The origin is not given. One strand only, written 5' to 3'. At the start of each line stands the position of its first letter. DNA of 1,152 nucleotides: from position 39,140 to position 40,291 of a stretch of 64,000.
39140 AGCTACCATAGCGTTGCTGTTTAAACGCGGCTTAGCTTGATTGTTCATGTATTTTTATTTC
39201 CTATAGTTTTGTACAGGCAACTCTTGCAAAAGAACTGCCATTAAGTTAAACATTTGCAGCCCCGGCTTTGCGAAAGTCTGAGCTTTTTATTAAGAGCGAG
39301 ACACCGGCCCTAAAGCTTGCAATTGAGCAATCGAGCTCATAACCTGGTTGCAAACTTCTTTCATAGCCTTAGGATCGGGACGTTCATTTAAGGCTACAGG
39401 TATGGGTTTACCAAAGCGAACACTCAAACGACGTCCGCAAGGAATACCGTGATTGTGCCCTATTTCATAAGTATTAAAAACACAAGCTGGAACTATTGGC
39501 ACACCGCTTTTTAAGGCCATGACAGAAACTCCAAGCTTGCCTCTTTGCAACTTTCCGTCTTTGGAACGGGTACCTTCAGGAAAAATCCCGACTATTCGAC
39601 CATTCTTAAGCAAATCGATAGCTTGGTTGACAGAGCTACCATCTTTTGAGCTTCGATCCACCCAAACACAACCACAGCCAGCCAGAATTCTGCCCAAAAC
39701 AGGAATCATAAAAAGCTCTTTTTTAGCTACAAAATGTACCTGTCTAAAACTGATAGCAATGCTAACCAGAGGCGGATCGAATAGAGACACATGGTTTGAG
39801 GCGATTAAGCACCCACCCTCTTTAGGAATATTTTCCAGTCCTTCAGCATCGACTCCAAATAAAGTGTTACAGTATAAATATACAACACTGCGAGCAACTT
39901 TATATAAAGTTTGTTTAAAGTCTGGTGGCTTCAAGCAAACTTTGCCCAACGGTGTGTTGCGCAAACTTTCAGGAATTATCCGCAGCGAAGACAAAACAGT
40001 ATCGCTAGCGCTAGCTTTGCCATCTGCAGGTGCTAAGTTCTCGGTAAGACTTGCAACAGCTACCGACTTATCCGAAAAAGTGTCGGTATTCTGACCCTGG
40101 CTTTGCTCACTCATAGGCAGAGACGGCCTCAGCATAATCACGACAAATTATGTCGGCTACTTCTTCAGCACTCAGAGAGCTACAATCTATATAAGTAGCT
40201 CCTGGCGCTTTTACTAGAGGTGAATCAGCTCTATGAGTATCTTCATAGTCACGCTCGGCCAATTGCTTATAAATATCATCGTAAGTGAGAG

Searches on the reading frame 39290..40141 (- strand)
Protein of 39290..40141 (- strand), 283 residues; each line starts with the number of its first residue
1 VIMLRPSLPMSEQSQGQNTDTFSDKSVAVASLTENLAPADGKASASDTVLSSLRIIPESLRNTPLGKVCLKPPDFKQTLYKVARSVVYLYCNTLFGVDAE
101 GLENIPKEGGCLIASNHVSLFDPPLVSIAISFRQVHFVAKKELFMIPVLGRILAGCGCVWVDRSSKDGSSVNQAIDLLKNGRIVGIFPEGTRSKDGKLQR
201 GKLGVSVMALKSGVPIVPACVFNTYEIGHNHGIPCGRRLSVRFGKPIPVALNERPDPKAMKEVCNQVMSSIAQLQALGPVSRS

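Call 18: search_protein_families(library=pfam, proteins=[window:39290-40141:-], max_evalue=0.0001)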
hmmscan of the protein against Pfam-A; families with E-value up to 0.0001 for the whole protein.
window:39290-40141:- (283 aa): 1 family
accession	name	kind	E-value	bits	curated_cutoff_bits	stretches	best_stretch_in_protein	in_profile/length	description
PF01553.26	Acyltransferase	-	2.2e-31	108.8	23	1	97-221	2-131/132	Acyltransferase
